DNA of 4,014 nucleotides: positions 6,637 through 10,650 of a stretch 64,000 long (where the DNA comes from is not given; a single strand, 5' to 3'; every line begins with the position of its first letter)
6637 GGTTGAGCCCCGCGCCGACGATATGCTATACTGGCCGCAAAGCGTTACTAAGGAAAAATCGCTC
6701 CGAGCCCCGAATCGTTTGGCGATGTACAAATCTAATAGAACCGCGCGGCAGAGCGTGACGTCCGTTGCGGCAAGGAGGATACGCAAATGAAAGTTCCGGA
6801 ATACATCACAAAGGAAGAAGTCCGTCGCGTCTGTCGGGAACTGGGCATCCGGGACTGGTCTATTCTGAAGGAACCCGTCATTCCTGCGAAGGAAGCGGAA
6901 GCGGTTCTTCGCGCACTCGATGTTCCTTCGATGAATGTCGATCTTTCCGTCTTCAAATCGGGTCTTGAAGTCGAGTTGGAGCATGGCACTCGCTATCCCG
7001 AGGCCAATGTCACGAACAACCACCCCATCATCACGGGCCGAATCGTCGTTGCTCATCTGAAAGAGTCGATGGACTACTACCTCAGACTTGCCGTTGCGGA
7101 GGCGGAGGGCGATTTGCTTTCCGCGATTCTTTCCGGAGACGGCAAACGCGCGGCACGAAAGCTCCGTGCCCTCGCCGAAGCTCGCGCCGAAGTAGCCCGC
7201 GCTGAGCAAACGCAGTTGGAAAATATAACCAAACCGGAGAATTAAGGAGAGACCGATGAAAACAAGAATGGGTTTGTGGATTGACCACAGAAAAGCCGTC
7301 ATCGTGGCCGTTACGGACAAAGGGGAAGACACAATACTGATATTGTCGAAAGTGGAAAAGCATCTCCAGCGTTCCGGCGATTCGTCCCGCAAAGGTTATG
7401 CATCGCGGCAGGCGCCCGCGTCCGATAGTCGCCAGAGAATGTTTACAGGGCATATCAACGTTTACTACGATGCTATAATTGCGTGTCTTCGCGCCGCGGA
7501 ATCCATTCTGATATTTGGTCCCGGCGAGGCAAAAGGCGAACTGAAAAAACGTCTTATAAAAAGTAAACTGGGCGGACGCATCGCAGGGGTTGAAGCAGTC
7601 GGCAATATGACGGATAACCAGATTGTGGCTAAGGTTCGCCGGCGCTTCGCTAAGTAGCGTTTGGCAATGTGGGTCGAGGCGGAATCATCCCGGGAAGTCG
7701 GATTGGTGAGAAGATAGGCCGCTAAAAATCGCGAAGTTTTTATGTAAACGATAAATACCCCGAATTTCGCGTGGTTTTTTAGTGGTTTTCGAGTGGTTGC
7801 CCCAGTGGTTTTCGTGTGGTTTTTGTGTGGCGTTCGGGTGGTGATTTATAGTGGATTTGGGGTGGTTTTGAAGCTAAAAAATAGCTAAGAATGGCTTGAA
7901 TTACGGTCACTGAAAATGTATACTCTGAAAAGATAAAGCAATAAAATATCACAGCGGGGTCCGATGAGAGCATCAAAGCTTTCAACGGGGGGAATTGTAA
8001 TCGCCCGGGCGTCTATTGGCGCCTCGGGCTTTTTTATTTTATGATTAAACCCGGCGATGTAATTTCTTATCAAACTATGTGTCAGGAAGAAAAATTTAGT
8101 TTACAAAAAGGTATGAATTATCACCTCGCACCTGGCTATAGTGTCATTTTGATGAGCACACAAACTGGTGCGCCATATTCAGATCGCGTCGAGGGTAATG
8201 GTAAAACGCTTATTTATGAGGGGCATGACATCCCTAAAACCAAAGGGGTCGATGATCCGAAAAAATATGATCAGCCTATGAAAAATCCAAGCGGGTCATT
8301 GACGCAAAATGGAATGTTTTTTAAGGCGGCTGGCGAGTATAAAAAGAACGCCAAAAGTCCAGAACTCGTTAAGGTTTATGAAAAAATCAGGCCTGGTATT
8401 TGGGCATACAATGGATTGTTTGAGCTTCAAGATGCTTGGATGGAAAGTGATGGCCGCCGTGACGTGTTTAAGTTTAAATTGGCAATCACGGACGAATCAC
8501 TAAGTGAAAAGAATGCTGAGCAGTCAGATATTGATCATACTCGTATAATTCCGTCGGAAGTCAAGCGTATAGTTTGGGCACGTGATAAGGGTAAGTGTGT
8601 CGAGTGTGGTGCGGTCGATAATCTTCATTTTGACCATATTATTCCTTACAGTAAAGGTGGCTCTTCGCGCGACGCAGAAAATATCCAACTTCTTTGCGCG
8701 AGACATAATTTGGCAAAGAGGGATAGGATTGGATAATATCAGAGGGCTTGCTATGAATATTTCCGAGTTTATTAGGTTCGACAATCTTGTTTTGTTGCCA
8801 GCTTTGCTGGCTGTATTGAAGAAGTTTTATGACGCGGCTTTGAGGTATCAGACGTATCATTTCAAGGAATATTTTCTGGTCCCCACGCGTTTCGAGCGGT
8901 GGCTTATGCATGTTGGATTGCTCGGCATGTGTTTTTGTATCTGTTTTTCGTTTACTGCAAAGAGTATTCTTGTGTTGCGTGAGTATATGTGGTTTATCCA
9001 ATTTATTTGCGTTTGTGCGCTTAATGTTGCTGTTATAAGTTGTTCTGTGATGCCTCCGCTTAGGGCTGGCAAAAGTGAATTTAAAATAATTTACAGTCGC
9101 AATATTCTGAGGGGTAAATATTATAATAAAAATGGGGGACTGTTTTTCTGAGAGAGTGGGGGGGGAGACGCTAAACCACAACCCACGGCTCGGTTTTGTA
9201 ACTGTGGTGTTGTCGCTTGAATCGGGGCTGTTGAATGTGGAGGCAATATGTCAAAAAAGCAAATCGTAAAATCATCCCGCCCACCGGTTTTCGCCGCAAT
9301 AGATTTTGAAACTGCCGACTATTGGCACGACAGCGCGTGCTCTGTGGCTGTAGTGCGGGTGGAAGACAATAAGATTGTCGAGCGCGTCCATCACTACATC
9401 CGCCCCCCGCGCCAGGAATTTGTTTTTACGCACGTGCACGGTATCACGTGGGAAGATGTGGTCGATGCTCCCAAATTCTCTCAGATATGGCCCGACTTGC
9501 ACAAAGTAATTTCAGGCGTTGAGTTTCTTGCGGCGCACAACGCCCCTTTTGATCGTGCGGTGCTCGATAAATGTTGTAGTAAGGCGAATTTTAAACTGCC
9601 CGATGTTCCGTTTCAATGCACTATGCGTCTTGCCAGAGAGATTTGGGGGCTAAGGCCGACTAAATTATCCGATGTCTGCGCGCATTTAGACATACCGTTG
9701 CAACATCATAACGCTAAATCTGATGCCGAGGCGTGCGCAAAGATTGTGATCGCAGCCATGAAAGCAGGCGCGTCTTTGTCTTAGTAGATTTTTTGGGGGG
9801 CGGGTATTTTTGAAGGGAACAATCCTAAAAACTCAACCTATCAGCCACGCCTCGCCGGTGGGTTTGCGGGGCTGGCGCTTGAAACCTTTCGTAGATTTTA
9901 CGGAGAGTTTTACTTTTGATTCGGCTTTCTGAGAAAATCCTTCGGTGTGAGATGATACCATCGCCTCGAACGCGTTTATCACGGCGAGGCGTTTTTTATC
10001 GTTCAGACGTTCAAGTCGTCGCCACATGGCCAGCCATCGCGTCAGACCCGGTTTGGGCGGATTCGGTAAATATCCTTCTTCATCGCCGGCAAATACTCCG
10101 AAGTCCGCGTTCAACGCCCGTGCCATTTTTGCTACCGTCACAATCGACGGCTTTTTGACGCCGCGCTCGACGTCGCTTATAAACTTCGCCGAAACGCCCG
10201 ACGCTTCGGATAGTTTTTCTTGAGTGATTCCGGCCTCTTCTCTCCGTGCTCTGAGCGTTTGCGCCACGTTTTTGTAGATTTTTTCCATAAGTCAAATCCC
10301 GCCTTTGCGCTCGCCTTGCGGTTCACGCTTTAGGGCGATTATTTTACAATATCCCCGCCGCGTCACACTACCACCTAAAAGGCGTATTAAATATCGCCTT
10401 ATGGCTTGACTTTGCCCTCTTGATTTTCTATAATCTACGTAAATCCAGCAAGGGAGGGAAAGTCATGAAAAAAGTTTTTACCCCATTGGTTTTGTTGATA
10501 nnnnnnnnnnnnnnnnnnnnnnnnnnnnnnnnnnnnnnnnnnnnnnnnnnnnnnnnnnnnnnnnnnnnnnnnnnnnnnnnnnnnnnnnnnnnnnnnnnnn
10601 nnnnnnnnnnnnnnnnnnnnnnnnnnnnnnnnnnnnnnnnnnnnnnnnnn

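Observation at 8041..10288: SRA-HNH (type IV-like) nuclease + DEDDh exonuclease + XRE regulator mini-island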

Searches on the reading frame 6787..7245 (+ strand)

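Call 3: search_protein_families(library=pfam, proteins=[window:6787-7245:+], max_evalue=0.1)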
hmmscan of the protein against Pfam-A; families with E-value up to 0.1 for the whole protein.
window:6787-7245:+ (152 aa): 2 families
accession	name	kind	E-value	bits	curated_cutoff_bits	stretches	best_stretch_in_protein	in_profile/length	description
PF18905.5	DUF5661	-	3.1e-10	40.7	27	1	42-105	6-63/65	Protein of unknown function (DUF5661)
PF01339.22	CheB_methylest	-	0.021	15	24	1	85-136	88-138/174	CheB methylesterase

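Call 4: search_protein_families(library=padloc, proteins=[window:6787-7245:+], max_evalue=0.1)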
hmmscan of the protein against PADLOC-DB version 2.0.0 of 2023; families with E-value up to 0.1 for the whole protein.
window:6787-7245:+ (152 aa): 0 families

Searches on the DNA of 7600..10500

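Call 9: search_rna_families(source=window, start=7600, end=10500, threshold=evalue, max_evalue=5, show_alignments=2)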
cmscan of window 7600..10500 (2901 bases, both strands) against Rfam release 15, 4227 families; matches with E-value up to 5: 0.
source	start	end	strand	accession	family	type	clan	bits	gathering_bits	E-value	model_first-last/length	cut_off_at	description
